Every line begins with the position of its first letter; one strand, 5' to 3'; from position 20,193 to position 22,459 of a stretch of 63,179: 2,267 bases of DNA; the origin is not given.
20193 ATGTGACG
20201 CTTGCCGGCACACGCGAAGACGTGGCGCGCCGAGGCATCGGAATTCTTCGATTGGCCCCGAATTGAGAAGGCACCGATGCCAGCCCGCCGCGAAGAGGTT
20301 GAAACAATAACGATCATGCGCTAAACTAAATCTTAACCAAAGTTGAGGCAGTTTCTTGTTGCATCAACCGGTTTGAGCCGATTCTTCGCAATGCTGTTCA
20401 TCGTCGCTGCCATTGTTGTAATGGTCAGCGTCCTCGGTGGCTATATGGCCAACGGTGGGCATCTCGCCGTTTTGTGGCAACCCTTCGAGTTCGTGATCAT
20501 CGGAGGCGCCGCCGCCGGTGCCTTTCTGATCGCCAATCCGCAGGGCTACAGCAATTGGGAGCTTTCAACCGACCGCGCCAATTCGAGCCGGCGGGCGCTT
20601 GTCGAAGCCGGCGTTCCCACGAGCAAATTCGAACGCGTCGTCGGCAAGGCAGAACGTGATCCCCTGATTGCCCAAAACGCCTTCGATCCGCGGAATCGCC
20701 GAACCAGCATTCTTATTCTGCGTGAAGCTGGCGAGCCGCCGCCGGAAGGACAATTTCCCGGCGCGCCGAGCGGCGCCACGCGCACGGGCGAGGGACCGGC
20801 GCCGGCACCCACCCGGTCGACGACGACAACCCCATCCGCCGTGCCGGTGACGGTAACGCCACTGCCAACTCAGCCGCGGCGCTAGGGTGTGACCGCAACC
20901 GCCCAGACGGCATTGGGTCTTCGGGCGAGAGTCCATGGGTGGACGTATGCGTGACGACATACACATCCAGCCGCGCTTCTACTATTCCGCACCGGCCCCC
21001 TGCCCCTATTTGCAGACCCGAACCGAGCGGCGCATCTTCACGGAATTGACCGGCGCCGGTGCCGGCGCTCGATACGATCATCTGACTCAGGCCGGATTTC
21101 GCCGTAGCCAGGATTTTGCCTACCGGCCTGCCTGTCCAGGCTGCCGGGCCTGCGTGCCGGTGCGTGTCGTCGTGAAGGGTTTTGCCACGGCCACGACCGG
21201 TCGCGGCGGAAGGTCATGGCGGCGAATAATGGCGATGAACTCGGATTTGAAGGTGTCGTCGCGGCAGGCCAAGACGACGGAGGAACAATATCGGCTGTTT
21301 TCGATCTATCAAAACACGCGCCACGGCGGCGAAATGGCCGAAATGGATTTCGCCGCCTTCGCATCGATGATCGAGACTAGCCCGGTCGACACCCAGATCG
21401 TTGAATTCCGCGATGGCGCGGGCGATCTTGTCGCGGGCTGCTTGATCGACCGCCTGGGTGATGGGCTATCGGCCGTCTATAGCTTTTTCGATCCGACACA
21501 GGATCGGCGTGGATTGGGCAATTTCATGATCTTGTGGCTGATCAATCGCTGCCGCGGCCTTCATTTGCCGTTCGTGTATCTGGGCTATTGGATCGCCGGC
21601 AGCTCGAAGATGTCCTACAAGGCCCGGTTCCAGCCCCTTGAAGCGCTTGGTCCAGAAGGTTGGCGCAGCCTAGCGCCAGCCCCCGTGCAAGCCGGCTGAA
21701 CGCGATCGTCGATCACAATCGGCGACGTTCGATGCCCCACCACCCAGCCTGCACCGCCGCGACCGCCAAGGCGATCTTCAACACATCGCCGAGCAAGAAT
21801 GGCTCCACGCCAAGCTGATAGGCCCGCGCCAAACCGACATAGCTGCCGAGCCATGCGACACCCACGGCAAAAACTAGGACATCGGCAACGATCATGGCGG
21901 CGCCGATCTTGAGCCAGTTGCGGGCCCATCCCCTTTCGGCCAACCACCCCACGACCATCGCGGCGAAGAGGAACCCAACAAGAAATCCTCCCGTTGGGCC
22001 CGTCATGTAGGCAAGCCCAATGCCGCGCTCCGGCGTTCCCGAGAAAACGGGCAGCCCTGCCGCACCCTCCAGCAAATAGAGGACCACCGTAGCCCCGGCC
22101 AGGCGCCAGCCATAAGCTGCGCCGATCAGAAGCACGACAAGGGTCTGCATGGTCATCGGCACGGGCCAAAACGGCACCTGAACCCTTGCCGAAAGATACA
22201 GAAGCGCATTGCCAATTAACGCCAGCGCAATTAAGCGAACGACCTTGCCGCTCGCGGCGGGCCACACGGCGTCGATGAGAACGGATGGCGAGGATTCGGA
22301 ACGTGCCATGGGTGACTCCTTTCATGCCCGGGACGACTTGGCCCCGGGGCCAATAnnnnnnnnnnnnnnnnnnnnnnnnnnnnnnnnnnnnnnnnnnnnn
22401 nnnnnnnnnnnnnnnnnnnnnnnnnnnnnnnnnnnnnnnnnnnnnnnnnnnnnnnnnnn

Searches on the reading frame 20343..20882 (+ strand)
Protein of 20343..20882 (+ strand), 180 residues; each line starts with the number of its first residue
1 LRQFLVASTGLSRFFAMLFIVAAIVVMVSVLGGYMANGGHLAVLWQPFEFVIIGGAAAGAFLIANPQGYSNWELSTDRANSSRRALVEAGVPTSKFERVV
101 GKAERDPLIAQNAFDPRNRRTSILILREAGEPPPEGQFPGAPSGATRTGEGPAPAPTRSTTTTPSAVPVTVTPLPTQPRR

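Call 30: search_protein_families(library=pfam, proteins=[window:20343-20882:+], max_evalue=0.01)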
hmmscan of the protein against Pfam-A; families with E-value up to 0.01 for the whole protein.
window:20343-20882:+ (180 aa): 2 families
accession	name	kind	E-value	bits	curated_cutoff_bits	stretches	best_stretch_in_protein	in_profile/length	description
PF20560.3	MotA_N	-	1.7e-17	63.9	27.3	1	21-67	2-49/91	Motility protein A N-terminal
PF00691.25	OmpA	-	9.2e-07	29.6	27.2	1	69-117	48-94/98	OmpA family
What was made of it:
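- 20343..20885 (+): motA'-'motB in-frame deletion fusion, junction at about 20544. Pfam MotA_N positions 2-49/91 at aa 21-67, then OmpA positions 48-94/98 at aa 69-117 (call 30).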

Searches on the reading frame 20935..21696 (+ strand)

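Call 42: search_protein_families(library=pfam, proteins=[window:20935-21696:+], max_evalue=0.001)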
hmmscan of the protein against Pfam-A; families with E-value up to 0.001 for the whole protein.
window:20935-21696:+ (254 aa): 2 families
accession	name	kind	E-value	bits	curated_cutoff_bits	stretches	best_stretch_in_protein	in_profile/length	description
PF04377.21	ATE_C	-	2.9e-37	128.4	25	1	117-238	1-121/122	Arginine-tRNA-protein transferase, C terminus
PF04376.19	ATE_N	-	9.2e-19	67.9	27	1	22-85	2-66/72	Arginine-tRNA-protein transferase, N terminus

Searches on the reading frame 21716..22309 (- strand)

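Call 42: search_protein_families(library=pfam, proteins=[window:21716-22309:-], max_evalue=0.001)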
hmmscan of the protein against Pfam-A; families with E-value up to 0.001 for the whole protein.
window:21716-22309:- (198 aa): 1 family
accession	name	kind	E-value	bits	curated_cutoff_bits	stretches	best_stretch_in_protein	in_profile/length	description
PF02632.19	BioY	-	1.4e-36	126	25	1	47-188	1-137/140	BioY family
